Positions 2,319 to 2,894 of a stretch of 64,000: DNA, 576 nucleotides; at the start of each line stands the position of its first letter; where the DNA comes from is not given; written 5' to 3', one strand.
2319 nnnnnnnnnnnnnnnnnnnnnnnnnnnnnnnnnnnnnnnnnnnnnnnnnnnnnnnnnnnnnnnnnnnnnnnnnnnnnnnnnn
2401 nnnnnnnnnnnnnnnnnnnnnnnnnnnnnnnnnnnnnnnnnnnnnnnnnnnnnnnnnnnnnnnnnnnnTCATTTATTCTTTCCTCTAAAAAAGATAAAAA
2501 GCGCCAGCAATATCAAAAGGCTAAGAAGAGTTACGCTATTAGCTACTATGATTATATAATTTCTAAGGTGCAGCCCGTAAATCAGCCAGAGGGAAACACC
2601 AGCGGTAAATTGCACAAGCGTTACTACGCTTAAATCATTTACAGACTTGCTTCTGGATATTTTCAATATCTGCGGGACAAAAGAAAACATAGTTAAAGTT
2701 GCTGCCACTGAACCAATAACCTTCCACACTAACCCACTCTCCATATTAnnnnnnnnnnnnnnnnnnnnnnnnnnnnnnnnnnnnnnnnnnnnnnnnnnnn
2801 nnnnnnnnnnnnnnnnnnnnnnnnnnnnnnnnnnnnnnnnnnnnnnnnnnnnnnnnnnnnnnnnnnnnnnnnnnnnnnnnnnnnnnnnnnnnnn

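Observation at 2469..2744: SemiSWEET sugar uniporter embedded between gmd and an NDP-sugar epimerase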

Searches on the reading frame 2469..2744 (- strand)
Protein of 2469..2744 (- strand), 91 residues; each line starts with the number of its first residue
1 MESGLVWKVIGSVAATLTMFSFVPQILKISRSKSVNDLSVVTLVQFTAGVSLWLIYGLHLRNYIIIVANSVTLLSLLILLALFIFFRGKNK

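Call 3: search_protein_families(library=pfam, proteins=[window:2469-2744:-], max_evalue=0.01)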
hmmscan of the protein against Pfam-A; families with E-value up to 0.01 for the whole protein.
window:2469-2744:- (91 aa): 2 families
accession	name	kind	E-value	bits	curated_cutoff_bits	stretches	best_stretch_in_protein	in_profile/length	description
PF04193.19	PQ-loop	-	6.5e-11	42.3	22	1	7-60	2-55/61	PQ loop repeat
PF03083.21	MtN3_slv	-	3.6e-10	40.2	23.7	1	9-90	2-86/87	Sugar efflux transporter for intercellular exchange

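Call 4: search_protein_families(library=ncbifam, proteins=[window:2469-2744:-], max_evalue=0.01)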
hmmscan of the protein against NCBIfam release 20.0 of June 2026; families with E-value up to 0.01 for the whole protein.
window:2469-2744:- (91 aa): 4 families
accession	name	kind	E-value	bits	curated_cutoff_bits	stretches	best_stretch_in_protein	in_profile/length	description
NF037968.1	SemiSWEET_2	subfamily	5.5e-23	80.9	80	1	11-82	1-72/76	SemiSWEET transporter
NF037969.1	SemiSWEET_3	subfamily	1.4e-07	31.6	100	1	17-80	21-86/97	SemiSWEET transporter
NF037967.1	SemiSWEET_1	subfamily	0.00012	22.2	200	1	6-80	117-193/196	SemiSWEET transporter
TIGR00951.1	2A43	subfamily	0.0049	16.6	192.35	1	8-72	4-67/233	lysosomal Cystine Transporter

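Call 6: search_solved_structures(query=window:2469-2744:-, max_evalue=1, show_alignments=5)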
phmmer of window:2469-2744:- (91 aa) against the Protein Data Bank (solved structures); distinct sequences matched with E-value up to 1: 10.
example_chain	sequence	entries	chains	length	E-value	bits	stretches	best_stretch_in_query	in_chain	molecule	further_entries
4qnc_A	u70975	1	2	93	7e-12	49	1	9-81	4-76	chemical transport protein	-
5uhs_A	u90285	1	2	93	2.1e-11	47.5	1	9-81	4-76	Sugar transporter SemiSWEET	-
9kax_A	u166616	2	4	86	2.5e-11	47.3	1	6-76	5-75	Sugar transporter SemiSWEET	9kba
4rng_A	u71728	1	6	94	4.2e-11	46.5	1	9-84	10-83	MtN3/saliva family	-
5uhq_A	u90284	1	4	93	6.1e-11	46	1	9-81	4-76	Sugar transporter SemiSWEET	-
4x5m_A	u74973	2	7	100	1.6e-10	44.7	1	10-87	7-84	Uncharacterized protein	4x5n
5xpd_A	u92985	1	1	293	0.0014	22.5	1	8-87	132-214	sugar transporter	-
9kon_A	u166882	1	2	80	0.0033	21.4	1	20-81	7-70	Sugar transporter SemiSWEET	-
4qnd_A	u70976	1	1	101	0.0033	21.4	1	16-81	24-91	Chemical transport protein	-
5ctg_A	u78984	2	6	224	0.081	17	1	12-87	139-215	Bidirectional sugar transporter SWEET2b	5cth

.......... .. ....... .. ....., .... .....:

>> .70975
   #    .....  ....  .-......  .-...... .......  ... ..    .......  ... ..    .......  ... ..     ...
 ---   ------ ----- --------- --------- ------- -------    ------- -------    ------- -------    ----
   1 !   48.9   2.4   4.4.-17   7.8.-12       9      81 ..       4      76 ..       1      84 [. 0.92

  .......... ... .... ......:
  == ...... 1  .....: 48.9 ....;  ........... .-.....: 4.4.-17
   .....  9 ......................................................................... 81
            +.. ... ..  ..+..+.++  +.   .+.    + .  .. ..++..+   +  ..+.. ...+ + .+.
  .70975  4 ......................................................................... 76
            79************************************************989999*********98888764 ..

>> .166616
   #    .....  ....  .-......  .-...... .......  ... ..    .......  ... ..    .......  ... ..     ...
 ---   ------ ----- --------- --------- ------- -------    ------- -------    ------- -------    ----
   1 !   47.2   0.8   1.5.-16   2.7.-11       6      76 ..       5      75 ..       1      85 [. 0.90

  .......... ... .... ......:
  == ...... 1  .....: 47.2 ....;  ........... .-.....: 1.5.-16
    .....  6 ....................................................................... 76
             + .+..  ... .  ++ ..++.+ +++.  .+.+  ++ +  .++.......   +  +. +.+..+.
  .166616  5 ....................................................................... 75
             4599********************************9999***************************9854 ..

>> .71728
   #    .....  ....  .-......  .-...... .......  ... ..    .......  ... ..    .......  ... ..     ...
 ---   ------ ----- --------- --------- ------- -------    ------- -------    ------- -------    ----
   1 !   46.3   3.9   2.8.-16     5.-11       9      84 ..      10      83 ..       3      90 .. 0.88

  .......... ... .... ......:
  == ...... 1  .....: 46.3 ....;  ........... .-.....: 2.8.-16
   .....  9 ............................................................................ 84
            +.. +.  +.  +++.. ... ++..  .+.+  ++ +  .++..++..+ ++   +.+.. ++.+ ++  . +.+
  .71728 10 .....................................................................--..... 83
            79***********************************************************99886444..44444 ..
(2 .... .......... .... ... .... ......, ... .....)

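Call 7: find_homologous_proteins(query=window:2469-2744:-, max_evalue=0.001)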
Query window:2469-2744:- (91 aa): 35 proteins with E <= 0.001 among 37 candidates.
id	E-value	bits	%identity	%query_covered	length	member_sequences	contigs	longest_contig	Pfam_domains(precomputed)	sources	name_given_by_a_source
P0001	4.9e-44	166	99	95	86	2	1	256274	PF04193.20,PF03083.22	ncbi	-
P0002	4.1e-25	106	63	91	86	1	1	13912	PF04193.20,PF03083.22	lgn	-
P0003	8.3e-25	105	62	75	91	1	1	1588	PF04193.20,PF03083.22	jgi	jgi:MtN3 and saliva related transmembrane protein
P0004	3.0e-24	103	63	92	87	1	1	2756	PF04193.20,PF03083.22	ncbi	-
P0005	1.1e-23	101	62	75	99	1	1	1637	PF04193.20,PF03083.22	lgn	-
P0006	4.0e-23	99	60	75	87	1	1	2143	PF04193.20,PF03083.22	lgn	-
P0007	1.4e-21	94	62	75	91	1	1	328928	PF04193.20,PF03083.22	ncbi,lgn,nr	ncbi:MAG: SemiSWEET transporter [Candidatus Omnitrophica bacterium]|nr:SemiSWEET transporter [Candid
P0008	3.1e-21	93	56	96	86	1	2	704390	PF04193.20,PF03083.22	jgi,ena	-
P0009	2.6e-20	90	57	92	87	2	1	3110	PF04193.20,PF03083.22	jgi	jgi:MtN3 and saliva related transmembrane protein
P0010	3.5e-20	90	58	76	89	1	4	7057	PF04193.20,PF03083.22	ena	-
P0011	1.3e-17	82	61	68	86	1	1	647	PF04193.20,PF03083.22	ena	-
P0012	7.6e-12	63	48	80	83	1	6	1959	PF04193.20,PF03083.22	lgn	-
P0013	3.5e-11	61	52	70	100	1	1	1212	PF04193.20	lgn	-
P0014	5.9e-11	60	45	91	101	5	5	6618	PF04193.20,PF03083.22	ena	-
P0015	1.4e-10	59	46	89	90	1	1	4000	PF04193.20,PF03083.22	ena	-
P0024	2.3e-9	55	44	69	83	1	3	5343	PF04193.20,PF03083.22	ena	-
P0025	2.3e-9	55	50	78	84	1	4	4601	PF04193.20,PF03083.22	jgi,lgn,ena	-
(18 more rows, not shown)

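Call 9: find_encoding_contigs(protein=P0001, flank=10000, max_places=3)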
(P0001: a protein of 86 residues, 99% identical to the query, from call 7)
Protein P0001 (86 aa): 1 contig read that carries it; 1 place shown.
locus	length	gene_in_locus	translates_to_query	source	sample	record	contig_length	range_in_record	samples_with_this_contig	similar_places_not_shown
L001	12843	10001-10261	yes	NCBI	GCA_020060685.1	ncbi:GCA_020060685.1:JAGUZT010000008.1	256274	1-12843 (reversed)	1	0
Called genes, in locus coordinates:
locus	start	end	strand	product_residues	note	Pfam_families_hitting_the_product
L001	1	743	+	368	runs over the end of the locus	PF01041:DegT_DnrJ_EryC1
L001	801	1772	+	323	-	PF01073:3Beta_HSD, PF01370:Epimerase, PF02719:Polysacc_synt_2, PF04321:RmlD_sub_bind, PF16363:GDP_Man_Dehyd, PF07993:NAD_binding_4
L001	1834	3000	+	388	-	PF13439:Glyco_transf_4, PF13579:Glyco_trans_4_4, PF20706:GT4-conflict (weak), PF00534:Glycos_transf_1, PF13692:Glyco_trans_1_4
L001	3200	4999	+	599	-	PF00953:Glycos_transf_4, PF13727:CoA_binding_3, PF17836:PglD_N (weak)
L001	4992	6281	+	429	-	PF04932:Wzy_C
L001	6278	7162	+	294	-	PF00483:NTP_transferase, PF12804:NTP_transf_3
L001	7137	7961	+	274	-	PF01370:Epimerase, PF04321:RmlD_sub_bind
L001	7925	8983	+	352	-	PF01073:3Beta_HSD, PF01370:Epimerase, PF02719:Polysacc_synt_2, PF04321:RmlD_sub_bind, PF07993:NAD_binding_4, PF16363:GDP_Man_Dehyd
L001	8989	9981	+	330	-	PF01370:Epimerase, PF04321:RmlD_sub_bind (weak), PF16363:GDP_Man_Dehyd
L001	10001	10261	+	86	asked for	PF03083:MtN3_slv, PF04193:PQ-loop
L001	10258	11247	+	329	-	PF01073:3Beta_HSD, PF01370:Epimerase, PF02719:Polysacc_synt_2, PF04321:RmlD_sub_bind, PF08659:KR (faint), PF16363:GDP_Man_Dehyd, PF07993:NAD_binding_4 (faint)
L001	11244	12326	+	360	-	-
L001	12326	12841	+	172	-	?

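Call 10: find_encoding_contigs(protein=P0007, flank=10000, max_places=3)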
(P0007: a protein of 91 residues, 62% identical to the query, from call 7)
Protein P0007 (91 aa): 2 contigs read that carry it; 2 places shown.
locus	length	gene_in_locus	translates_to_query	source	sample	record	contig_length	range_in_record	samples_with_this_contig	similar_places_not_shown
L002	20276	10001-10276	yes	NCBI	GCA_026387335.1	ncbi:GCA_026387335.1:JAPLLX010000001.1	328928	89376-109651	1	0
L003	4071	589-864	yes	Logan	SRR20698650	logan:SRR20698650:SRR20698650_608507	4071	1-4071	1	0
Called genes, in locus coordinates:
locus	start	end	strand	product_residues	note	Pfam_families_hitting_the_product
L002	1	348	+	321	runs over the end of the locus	PF01018:GTP1_OBG, PF01926:MMR_HSR1, PF02421:FeoB_N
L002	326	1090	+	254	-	PF00696:AA_kinase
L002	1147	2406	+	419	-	PF00171:Aldedh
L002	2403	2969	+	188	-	PF01467:CTP_transf_like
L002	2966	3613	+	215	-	PF00834:Ribul_P_3_epim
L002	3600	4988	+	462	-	PF02878:PGM_PMM_I, PF02879:PGM_PMM_II, PF02880:PGM_PMM_III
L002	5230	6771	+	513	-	PF21710:Spt6_S1 (faint), PF00575:S1 (weak), PF18614:RNase_II_C_S1 (faint), PF00575:S1, PF23459:S1_RRP5 (weak), PF00575:S1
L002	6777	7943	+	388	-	PF00579:tRNA-synt_1b, PF22421:SYY_C-terminal (weak), PF01479:S4 (weak)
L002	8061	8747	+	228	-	PF01797:Y1_Tnp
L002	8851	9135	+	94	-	PF04365:BrnT_toxin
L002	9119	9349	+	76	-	-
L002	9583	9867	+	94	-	PF13744:HTH_37, PF13560:HTH_31 (faint), PF01381:HTH_3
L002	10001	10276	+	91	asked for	PF04193:PQ-loop, PF03083:MtN3_slv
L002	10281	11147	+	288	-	PF00483:NTP_transferase, PF12804:NTP_transf_3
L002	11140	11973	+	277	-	PF01370:Epimerase (faint), PF04321:RmlD_sub_bind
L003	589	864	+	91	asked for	PF04193:PQ-loop, PF03083:MtN3_slv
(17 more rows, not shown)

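Call 11: find_encoding_contigs(protein=P0008, flank=10000, max_places=3)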
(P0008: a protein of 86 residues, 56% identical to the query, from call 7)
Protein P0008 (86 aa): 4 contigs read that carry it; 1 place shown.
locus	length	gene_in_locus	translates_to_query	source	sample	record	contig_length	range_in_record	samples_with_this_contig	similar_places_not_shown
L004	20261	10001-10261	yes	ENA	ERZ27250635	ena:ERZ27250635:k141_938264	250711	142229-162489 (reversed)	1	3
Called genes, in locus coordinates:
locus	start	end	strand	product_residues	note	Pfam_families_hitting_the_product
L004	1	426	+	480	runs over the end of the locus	PF00575:S1 (weak), PF10150:RNase_E_G, PF20833:RNase_E_G_Thio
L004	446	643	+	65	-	-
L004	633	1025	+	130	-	-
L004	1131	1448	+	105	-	PF00829:Ribosomal_L21p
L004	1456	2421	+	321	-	PF01018:GTP1_OBG, PF01926:MMR_HSR1, PF02421:FeoB_N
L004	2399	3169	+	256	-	PF00696:AA_kinase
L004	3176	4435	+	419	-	PF00171:Aldedh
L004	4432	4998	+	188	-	PF01467:CTP_transf_like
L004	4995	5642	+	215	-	PF00834:Ribul_P_3_epim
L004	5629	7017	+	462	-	PF02878:PGM_PMM_I, PF02879:PGM_PMM_II, PF02880:PGM_PMM_III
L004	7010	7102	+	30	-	-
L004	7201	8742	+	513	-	PF21710:Spt6_S1 (faint), PF00575:S1 (weak), PF18614:RNase_II_C_S1 (faint), PF00575:S1, PF23459:S1_RRP5 (weak), PF00575:S1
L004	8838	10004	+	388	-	PF00579:tRNA-synt_1b, PF22421:SYY_C-terminal (weak)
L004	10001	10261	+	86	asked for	PF03083:MtN3_slv, PF04193:PQ-loop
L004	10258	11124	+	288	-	PF00483:NTP_transferase, PF12804:NTP_transf_3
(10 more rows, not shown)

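Call 12: find_encoding_contigs(protein=P0002, flank=10000, max_places=3)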
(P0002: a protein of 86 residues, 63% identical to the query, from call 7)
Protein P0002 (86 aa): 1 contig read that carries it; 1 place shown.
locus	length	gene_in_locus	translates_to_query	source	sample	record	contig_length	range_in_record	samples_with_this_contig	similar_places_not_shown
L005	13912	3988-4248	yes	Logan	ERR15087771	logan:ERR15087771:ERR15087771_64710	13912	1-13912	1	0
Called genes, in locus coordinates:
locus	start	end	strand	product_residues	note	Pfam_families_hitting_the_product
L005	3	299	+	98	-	?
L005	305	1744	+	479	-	PF13727:CoA_binding_3, PF01408:GFO_IDH_MocA (faint), PF02397:Bac_transf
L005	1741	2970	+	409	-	PF04932:Wzy_C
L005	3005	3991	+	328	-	PF01370:Epimerase, PF16363:GDP_Man_Dehyd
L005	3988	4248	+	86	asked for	PF03083:MtN3_slv, PF04193:PQ-loop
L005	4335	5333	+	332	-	PF01073:3Beta_HSD, PF01370:Epimerase, PF02719:Polysacc_synt_2, PF04321:RmlD_sub_bind, PF05368:NmrA (faint), PF07993:NAD_binding_4 (faint), PF16363:GDP_Man_Dehyd, PF13460:NAD_binding_10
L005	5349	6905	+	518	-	PF01467:CTP_transf_like, PF00294:PfkB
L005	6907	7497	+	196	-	PF13580:SIS_2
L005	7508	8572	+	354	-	PF04055:Radical_SAM, PF13186:SPASM (weak)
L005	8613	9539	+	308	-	PF00676:E1_dh, PF02775:TPP_enzyme_C (faint), PF13292:DXP_synthase_N (weak)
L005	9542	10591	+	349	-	PF02779:Transket_pyr, PF02780:Transketolase_C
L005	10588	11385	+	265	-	PF00535:Glycos_transf_2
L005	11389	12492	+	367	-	PF04055:Radical_SAM, PF13186:SPASM (weak)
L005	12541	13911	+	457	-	?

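Call 21: find_related_loci(query=A2, collection=genome_contigs, flank=8000)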
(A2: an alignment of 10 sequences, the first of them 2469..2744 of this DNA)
Query A2 (91 aa) in genome_contigs; peptide patterns used: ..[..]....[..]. (x = any residue, [..] = any of these).
86 stretches matched a pattern; 74 encode a relative of the query (tblastn E <= 1e-3); 74 distinct loci.
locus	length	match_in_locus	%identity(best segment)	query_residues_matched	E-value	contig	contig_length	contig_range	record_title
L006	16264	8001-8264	59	4-91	2e-30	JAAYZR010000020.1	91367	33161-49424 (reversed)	MAG: Candidatus Undivivens industriae isolate AS06rmzACSIP_339 544181_AS06, whole genome shotgun sequence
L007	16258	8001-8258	58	2-87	2e-29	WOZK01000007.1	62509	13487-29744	MAG: Candidatus Omnitrophota bacterium isolate WOFB22 NODE_163_length_62509_cov_57.278557, whole genome shotgun sequence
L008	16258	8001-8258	55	5-90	6e-29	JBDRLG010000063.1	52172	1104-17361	MAG: Candidatus Omnitrophota bacterium isolate MEGAHIT-group-1.764 k141_188332, whole genome shotgun sequence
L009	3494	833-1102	54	2-91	6e-29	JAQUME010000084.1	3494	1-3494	MAG: Candidatus Omnitrophota bacterium isolate STD1_147 NODE_126711_length_3494_cov_9.089991_Sandtown_D1, whole genome s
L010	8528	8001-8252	58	7-91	5e-29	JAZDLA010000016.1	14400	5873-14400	MAG: Candidatus Omnitrophota bacterium isolate MEGAHIT-group-0.561 k141_65344, whole genome shotgun sequence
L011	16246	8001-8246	57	6-87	1e-28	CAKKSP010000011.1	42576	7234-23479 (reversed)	Omnitrophica bacterium GWA2_41_15 isolate Hainich-Omni-XIII genome assembly, contig: Omni_Hai_XIII_Hain_H41_02um_R1_571_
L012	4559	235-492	56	5-91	5e-28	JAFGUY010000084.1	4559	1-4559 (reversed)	MAG: Candidatus Omnitrophota bacterium isolate ZodW_Metabat.114 k87_13010932, whole genome shotgun sequence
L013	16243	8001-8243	59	3-83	9e-28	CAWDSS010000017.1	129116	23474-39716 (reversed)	MAG: Candidatus Omnitrophota bacterium isolate MFD03726.bin.2.139 genome assembly, contig: contig_93533, whole genome sh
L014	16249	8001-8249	58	2-84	1e-27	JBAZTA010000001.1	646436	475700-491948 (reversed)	MAG: Candidatus Omnitrophota bacterium isolate SO_2017_GW1_19 NODE_65_length_646436_cov_2.090577_OW334_2017, whole genom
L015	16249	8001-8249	55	2-84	1e-27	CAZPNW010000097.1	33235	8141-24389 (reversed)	MAG TPA_asm: uncultured Planctomycetales bacterium isolate binchicken_co216_53 genome assembly, contig: k141_4853627, wh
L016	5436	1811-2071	56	5-91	1e-27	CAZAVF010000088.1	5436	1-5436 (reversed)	MAG TPA_asm: uncultured Planctomycetales bacterium isolate SRP278314_co1_201 genome assembly, contig: NODE_19371_length_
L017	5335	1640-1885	56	6-87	2e-27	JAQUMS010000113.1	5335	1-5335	MAG: Candidatus Omnitrophota bacterium isolate STD1_16 NODE_58460_length_5335_cov_2.479071_Sandtown_D1, whole genome sho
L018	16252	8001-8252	57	7-90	3e-27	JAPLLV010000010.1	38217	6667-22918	MAG: Candidatus Omnitrophota bacterium isolate LacPavin_0920_WC90_MAG_47_10 LacPavin_0920_WC90_scaffold_1848739, whole g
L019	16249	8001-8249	52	2-84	5e-27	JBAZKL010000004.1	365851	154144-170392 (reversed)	MAG: Candidatus Omnitrophota bacterium isolate SO_2017_LW4_142 scaffold_77_c1_LW137-91_2017, whole genome shotgun sequen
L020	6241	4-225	64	14-87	6e-27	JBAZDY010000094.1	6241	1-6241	MAG: Candidatus Omnitrophota bacterium isolate SO_2017_LW3_111 NODE_44596_length_6241_cov_4.118090_LW162_2017, whole gen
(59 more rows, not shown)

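Call 29: find_encoding_contigs(protein=P0014, flank=6000, max_places=4)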
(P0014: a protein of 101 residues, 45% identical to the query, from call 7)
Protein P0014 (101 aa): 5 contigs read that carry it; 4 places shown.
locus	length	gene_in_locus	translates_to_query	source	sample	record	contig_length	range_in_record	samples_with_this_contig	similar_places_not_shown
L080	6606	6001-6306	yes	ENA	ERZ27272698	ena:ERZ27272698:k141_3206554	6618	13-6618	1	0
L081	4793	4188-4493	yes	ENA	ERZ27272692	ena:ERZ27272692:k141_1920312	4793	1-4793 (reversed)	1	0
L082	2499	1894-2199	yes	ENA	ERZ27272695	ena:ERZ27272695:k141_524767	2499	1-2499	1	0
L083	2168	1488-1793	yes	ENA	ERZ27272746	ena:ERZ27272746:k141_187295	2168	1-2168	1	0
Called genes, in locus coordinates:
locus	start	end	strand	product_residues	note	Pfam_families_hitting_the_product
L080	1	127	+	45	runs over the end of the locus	?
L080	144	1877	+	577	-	PF02113:Peptidase_S13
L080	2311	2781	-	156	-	-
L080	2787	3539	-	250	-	PF10670:DUF4198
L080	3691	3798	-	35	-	-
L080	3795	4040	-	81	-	-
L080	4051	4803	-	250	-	PF01177:Asp_Glu_race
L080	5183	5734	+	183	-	PF04115:Ureidogly_lyase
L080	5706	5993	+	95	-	-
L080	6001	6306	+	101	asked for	PF03083:MtN3_slv (weak), PF04193:PQ-loop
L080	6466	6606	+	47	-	?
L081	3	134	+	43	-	?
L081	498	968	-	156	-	-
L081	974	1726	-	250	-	PF10670:DUF4198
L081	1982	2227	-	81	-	-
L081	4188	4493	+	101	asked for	PF03083:MtN3_slv (weak), PF04193:PQ-loop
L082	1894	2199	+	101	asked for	PF03083:MtN3_slv (weak), PF04193:PQ-loop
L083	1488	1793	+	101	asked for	PF03083:MtN3_slv (weak), PF04193:PQ-loop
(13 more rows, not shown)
